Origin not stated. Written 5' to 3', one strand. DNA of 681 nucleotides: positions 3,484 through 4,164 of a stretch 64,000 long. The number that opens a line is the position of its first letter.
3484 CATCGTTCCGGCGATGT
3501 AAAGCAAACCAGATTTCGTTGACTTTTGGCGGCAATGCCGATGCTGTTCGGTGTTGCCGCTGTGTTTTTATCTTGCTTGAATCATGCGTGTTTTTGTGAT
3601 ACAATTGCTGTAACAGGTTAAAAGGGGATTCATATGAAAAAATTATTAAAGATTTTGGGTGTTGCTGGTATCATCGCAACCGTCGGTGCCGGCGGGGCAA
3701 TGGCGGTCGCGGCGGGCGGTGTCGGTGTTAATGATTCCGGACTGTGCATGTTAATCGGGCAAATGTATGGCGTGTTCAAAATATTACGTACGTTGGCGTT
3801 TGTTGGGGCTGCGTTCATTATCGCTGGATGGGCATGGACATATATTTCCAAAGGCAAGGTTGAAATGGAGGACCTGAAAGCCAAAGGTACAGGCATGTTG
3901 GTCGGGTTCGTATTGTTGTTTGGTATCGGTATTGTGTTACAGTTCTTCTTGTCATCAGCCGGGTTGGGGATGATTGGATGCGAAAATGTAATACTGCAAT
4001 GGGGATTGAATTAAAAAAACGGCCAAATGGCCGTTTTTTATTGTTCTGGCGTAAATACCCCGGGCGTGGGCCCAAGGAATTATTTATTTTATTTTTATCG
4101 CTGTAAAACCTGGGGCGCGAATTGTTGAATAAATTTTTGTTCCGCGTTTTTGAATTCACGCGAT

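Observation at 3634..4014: Isolated VirB2/TrbC-like pilin candidate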

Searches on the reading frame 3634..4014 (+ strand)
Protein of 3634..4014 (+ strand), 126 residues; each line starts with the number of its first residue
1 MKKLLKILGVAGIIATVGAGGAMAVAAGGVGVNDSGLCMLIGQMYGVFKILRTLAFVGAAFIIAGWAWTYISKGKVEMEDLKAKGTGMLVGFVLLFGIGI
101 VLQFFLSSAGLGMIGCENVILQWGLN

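Call 3: search_protein_families(library=pfam, proteins=[window:3634-4011:+], max_evalue=10)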
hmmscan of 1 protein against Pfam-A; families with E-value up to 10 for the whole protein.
window:3634-4011:+ (126 aa): 3 families
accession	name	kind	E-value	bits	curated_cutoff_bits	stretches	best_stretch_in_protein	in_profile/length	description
PF17310.7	DUF5357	-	0.03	13.4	25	1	50-106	47-94/322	Family of unknown function (DUF5357)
PF03249.20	TSA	-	0.1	11.8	27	1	34-93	444-500/545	Type specific antigen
PF20134.4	DUF6524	-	8.5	6.6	27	1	36-101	44-112/131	Family of unknown function (DUF6524)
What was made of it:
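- On TrbC/VirB2 pilin family (Pfam PF04956): Window protein: no PF04956 hit at E<=10 (call 3).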

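Call 4: search_protein_families(library=ncbifam, proteins=[window:3634-4011:+], max_evalue=10)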
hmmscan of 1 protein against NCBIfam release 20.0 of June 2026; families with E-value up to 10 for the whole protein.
window:3634-4011:+ (126 aa): 4 families
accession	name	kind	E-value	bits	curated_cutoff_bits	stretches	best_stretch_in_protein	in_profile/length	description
NF038029.1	LP_plasma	domain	0.0062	17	24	1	1-19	1-19/24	lipoprotein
NF033390.1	Orientia_TSA56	equivalog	0.028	13.3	200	1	36-93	427-480/525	type-specific antigen TSA56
NF038030.1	spiralin_LP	equivalog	0.16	11.7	140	1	1-33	1-32/239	spiralin lipoprotein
NF037953.1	frad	subfamily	0.24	10.3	400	1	48-98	32-76/304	septal junction protein FraD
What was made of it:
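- Tried and rejected: Single-sequence Pfam and NCBIfam scans: no VirB2/TrbC hit (calls 3, 4).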

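Call 6: find_homologous_proteins(query=window:3634-4011:+, max_evalue=0.01)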
Query window:3634-4011:+ (126 aa): 471 proteins with E <= 0.01 among 572 candidates; the best 120 are listed.
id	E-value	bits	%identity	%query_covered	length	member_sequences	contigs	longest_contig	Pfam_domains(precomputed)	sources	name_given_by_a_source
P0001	1.2e-68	247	98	100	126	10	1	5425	-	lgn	-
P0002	3.7e-53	197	79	98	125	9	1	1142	-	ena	-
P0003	6.0e-53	197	81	98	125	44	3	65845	-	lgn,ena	-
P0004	1.3e-52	196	77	98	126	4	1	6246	-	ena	-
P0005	2.0e-52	195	78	98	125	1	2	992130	-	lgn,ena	-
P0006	2.2e-52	195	81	98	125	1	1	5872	-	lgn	-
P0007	1.8e-51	192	75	98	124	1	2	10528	-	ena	-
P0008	3.0e-51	191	76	98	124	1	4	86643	-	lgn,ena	-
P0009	3.0e-51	191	79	98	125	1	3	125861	-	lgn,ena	-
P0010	3.0e-51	191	76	98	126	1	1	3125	-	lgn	-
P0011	3.0e-51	191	75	98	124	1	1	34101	-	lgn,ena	-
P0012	3.8e-51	191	76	98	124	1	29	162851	-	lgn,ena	-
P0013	4.3e-51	191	76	98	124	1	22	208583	-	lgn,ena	-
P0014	4.4e-51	191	76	98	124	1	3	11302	-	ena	-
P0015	4.4e-51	191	76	98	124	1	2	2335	-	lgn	-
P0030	1.8e-50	189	75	98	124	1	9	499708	-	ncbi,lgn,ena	-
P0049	7.9e-50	187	77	98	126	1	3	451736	-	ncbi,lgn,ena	-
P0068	4.0e-48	181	73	98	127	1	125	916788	-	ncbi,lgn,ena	-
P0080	3.8e-47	178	72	98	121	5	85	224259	-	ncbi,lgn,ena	-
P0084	1.7e-46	176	80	73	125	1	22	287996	-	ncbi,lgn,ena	-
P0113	3.1e-44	168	70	98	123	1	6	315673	-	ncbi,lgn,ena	-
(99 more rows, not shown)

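Call 12: find_encoding_contigs(protein=P0005, flank=10000, max_places=3)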
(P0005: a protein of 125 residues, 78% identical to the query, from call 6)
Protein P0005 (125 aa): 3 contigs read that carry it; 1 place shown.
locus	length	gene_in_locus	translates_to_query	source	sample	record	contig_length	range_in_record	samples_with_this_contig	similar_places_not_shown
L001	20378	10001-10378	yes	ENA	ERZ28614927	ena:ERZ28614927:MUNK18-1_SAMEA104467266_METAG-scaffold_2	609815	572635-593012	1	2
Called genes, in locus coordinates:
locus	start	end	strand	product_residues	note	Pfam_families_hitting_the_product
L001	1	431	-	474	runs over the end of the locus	PF01541:GIY-YIG, PF27096:UvrC_M, PF02151:UVR, PF08459:UvrC_RNaseH_dom, PF12826:HHH_2 (weak), PF14520:HHH_5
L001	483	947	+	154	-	-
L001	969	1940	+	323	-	PF00849:PseudoU_synth_2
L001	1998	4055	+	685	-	PF05170:AsmA, PF05359:DUF748 (faint), PF13116:YhdP, PF27051:TamB_N (faint)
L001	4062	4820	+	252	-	PF02457:DAC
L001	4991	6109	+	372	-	PF00712:DNA_pol3_beta, PF02767:DNA_pol3_beta_2, PF02768:DNA_pol3_beta_3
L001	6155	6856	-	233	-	-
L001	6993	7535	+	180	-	PF00719:Pyrophosphatase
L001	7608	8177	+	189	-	PF08207:EFP_N, PF01132:EFP, PF09285:Elong-fact-P_C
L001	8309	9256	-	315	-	PF01116:F_bP_aldolase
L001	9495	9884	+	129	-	-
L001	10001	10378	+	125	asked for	-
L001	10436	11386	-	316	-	-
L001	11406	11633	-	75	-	PF12441:CopG_antitoxin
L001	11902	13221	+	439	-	PF04052:TolB_N, PF25460:Beta-prop_Aladin (faint), PF00930:DPPIV_N (faint), PF26550:Tricorn_2nd, PF26549:Tricorn_N, PF07676:PD40, PF26549:Tricorn_N, PF26550:Tricorn_2nd, +1 more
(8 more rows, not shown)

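Call 13: list_cluster_members(proteins=[P0068, P0030, P0080, P0049, P0113, P0084])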
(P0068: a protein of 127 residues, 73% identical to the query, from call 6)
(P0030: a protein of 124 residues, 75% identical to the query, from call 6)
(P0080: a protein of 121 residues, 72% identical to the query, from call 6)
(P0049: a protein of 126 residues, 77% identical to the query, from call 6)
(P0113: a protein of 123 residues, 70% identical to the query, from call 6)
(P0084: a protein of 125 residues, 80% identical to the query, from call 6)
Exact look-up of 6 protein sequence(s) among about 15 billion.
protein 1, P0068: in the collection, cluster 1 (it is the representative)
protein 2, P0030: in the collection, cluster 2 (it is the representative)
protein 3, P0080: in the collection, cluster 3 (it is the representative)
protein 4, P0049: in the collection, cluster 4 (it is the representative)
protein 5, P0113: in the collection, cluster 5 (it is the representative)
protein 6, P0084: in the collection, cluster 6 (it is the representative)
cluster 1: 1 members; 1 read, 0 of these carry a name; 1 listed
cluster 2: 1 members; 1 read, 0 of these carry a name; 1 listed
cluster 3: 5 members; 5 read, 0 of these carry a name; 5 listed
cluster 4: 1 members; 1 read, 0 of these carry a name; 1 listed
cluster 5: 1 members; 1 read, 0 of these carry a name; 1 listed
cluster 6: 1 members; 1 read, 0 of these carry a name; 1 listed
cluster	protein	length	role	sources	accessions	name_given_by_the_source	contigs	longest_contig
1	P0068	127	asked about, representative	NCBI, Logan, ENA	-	-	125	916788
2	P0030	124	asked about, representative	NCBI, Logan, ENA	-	-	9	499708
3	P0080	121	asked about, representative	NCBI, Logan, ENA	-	-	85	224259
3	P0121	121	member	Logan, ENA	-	-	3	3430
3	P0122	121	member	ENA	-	-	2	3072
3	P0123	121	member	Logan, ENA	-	-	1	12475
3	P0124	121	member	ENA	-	-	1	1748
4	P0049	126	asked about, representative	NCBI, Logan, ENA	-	-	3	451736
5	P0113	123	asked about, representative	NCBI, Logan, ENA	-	-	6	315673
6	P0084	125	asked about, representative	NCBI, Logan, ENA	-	-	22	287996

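Call 20: search_solved_structures(query=A1, max_evalue=10, show_alignments=3)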
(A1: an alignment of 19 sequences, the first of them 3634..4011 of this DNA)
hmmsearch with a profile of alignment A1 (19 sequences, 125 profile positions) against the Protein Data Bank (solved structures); distinct sequences matched with E-value up to 10: 1.
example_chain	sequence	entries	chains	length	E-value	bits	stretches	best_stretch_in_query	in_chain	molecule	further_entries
1xuq_A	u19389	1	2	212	1.9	11.8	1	36-80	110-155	Superoxide dismutase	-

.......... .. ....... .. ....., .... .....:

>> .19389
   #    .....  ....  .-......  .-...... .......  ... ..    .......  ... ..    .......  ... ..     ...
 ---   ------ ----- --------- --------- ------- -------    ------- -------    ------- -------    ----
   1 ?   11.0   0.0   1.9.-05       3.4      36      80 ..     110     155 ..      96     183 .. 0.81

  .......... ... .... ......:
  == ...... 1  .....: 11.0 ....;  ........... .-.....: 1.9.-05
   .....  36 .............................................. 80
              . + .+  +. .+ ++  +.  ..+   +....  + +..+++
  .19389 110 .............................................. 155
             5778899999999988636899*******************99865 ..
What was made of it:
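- Tried and rejected: Family profile against PDB sequences: only a chance superoxide dismutase match (call 20).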

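Call 23: search_protein_representatives(protein=window:3634-4011:+)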
Query: 126 residues. Proteins with E-value up to 0.001 (for the whole library): 72; up to 1e-10: 58; up to 1e-30: 0. The best 72 are listed.
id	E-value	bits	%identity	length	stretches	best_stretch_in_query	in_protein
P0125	3.4e-28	115.0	52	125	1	1-125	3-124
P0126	1.5e-27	112.9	57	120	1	24-121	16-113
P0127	2.0e-25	106.0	52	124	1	17-123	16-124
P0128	3.0e-25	105.4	61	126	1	1-99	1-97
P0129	4.5e-25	104.9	55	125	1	3-112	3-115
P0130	1.7e-23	99.8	49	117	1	1-112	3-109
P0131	3.3e-23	98.9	49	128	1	2-119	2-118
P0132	5.6e-23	98.1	56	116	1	23-119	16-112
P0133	6.3e-23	97.9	48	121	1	1-123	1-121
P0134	9.8e-23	97.3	49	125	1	1-122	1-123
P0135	1.6e-22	96.7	50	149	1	1-106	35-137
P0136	2.7e-22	95.9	52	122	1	34-123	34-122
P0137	3.7e-22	95.5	58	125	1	1-112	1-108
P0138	3.5e-21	92.3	58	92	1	33-123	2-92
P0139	3.8e-21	92.2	47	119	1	1-111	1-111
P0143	7.4e-20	88.0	46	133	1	4-120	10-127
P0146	2.7e-19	86.2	43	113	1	13-117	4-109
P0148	7.6e-19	84.8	49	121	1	1-110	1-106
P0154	1.3e-17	80.7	40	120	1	2-118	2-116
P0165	3.9e-15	72.8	37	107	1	14-116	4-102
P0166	4.6e-15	72.5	47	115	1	22-110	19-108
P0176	1.1e-12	64.8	42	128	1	7-117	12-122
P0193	2.2e-05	41.2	35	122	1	1-106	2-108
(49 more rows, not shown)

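Call 25: search_protein_families(library=pfam, alignment_id=A2, max_evalue=1)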
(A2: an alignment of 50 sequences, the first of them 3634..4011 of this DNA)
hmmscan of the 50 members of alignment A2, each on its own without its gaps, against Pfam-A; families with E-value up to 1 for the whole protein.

A. member 1, window:3634-4011:+ (126 aa): 2 families
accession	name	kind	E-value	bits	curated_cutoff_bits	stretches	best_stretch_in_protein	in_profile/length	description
PF17310.7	DUF5357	-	0.03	13.4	25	1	50-106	47-94/322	Family of unknown function (DUF5357)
PF03249.20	TSA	-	0.1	11.8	27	1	34-93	444-500/545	Type specific antigen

B. families by the number of members that match (of 50 scanned): 47 families (the first 25 are shown)
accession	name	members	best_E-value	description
PF04956.18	TrbC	11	1.4e-05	TrbC/VIRB2 pilin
PF17310.7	DUF5357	7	0.0085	Family of unknown function (DUF5357)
PF24396.1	DUF7541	6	0.00022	Family of unknown function (DUF7541)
PF04306.18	DUF456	5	0.014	Protein of unknown function (DUF456)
PF04290.18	DctQ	3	0.0059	Tripartite ATP-independent periplasmic transporters, DctQ component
PF00902.23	TatC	3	0.063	Sec-independent protein translocase protein (TatC)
PF08370.16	PDR_assoc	2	0.072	Plant PDR ABC transporter associated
PF10966.13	DUF2768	2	0.095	Protein of unknown function (DUF2768)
PF18895.5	T4SS_pilin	2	0.42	Type IV secretion system pilin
PF03989.18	DNA_gyraseA_C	1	1.7e-07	DNA gyrase C-terminal domain, beta-propeller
PF11694.13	DUF3290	1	0.0051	Protein of unknown function (DUF3290)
PF13687.11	DUF4153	1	0.02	Domain of unknown function (DUF4153)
PF13520.12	AA_permease_2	1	0.026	Amino acid permease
PF01914.23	MarC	1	0.026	MarC family integral membrane protein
PF24369.1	DUF7525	1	0.037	Family of unknown function (DUF7525)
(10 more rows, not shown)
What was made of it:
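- Other membrane families give noise hits down to E=2e-4 (call 25). PF04956 is the family hit by the most members (call 25).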

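Call 26: predict_structure(alignment_id=A1)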
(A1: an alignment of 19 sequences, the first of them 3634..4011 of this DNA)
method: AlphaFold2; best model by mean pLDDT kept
length: 126 residues; sequences in the alignment: 19
mean_pLDDT: 57.4   pTM: 0.32
mean pLDDT of the five models: 57.4, 53.0, 51.6, 50.8, 48.8
residues with pLDDT >= 90: 0; 70-90: 25; 50-70: 62; < 50: 39
segments of 3 or more residues with pLDDT < 50: 1-13, 18-33, 110-112, 124-126
pLDDT, mean of each block of 10 residues (from residue 1): 46 46 40 50 62 72 69 60 66 73 59 51 48
secondary structure, 60 per line:
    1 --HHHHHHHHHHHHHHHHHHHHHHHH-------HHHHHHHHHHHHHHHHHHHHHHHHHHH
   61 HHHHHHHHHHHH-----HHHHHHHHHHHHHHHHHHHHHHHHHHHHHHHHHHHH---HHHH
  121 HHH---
elements in order: H3-26 H34-72 H78-113 H117-123
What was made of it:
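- Tried and rejected: AF2 with the shallow alignment: pLDDT 57, unusable (call 26).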

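Call 29: find_homologous_proteins(query=A2, max_evalue=0.001)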
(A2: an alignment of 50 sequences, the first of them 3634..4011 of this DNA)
Query A2 (50 sequences) (126 aa, profile of the alignment): 708 proteins with E <= 0.001 among 8000 candidates; the best 120 are listed.
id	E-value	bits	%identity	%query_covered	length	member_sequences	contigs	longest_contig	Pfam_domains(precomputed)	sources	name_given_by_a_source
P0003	2.3e-46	175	81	98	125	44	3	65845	-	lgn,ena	-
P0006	5.3e-46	173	81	98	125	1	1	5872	-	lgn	-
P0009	9.4e-46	173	79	98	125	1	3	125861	-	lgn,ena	-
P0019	1.0e-45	173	78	98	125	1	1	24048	-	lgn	-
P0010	1.2e-45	172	76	98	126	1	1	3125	-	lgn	-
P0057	2.5e-45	171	74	98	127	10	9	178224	-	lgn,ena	-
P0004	3.0e-45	171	77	98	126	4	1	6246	-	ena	-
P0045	3.1e-45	171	72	98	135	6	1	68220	-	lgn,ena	-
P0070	3.3e-45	171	73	98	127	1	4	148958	-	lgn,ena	-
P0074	3.4e-45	171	73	98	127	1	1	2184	-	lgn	-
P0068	3.5e-45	171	73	98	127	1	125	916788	-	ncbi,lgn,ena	-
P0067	3.8e-45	171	74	98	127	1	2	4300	-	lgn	-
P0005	4.0e-45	171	78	98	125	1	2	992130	-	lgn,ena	-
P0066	4.0e-45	171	74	98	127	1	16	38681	-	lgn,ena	-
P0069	5.1e-45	170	74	98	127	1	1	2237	-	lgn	-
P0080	1.5e-43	165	72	98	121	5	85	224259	-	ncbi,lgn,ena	-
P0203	1.6e-43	165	60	98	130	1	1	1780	PF04956.19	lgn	-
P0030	2.1e-43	165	75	98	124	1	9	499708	-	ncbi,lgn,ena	-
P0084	2.2e-43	165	80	73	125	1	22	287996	-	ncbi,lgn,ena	-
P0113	3.8e-43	164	70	98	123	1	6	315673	-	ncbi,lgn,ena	-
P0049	5.6e-43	164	77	98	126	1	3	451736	-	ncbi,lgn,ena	-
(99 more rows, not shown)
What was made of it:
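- On TrbC/VirB2 pilin family (Pfam PF04956): One 60%-identical relative (P0203) carries a precomputed PF04956.19 call (call 29).
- A 60%-identical relative, P0203, carries a precomputed PF04956 call (call 29).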

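Call 30: find_encoding_contigs(protein=P0165, flank=10000, max_places=3)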
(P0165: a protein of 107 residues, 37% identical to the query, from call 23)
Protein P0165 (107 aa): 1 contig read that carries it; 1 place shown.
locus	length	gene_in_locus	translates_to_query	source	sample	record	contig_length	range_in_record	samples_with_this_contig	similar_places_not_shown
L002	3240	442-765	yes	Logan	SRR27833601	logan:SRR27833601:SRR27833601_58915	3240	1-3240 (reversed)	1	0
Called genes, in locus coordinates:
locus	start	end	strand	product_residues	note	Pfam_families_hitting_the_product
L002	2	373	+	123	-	?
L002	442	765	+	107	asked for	-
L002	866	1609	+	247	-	PF12686:DUF3800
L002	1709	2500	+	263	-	PF01553:Acyltransferase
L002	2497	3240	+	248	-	?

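Call 31: find_encoding_contigs(protein=P0193, flank=10000, max_places=3)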
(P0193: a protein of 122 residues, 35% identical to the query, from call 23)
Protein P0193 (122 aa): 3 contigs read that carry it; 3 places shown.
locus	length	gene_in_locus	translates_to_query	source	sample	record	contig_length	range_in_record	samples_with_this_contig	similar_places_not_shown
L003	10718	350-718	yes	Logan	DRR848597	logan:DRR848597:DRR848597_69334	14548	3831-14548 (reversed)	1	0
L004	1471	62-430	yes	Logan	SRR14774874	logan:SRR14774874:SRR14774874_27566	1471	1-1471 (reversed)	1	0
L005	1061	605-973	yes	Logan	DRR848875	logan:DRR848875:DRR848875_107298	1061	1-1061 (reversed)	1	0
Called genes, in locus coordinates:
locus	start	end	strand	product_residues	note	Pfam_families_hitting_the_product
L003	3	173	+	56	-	?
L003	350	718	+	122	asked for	-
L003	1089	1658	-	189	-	PF08207:EFP_N, PF01132:EFP, PF09285:Elong-fact-P_C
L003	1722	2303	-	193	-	PF00719:Pyrophosphatase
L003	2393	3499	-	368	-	PF00712:DNA_pol3_beta, PF02767:DNA_pol3_beta_2, PF02768:DNA_pol3_beta_3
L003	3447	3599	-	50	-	-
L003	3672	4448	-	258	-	PF02457:DAC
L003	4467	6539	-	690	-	PF05170:AsmA, PF05359:DUF748 (weak), PF13116:YhdP, PF27051:TamB_N (faint)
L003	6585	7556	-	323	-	PF00849:PseudoU_synth_2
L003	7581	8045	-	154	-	-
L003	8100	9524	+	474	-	PF01541:GIY-YIG, PF27096:UvrC_M, PF02151:UVR, PF08459:UvrC_RNaseH_dom, PF00633:HHH (faint), PF12826:HHH_2 (weak), PF14520:HHH_5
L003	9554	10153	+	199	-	PF01066:CDP-OH_P_transf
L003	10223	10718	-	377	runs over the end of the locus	PF00226:DnaJ, PF01556:DnaJ_C, PF00684:DnaJ_CXXCXGXG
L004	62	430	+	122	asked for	-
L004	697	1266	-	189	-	PF08207:EFP_N, PF01132:EFP, PF09285:Elong-fact-P_C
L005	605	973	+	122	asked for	-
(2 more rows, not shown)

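Call 32: find_encoding_contigs(protein=P0154, flank=10000, max_places=3)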
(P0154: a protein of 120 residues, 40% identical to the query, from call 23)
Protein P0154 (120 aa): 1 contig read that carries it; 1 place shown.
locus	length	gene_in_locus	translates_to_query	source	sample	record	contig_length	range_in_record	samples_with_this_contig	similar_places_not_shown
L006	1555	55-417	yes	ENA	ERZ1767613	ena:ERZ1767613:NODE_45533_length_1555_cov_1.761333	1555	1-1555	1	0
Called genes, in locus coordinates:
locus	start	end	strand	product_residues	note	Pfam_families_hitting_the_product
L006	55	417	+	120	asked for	PF04956:TrbC (faint)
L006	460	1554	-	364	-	?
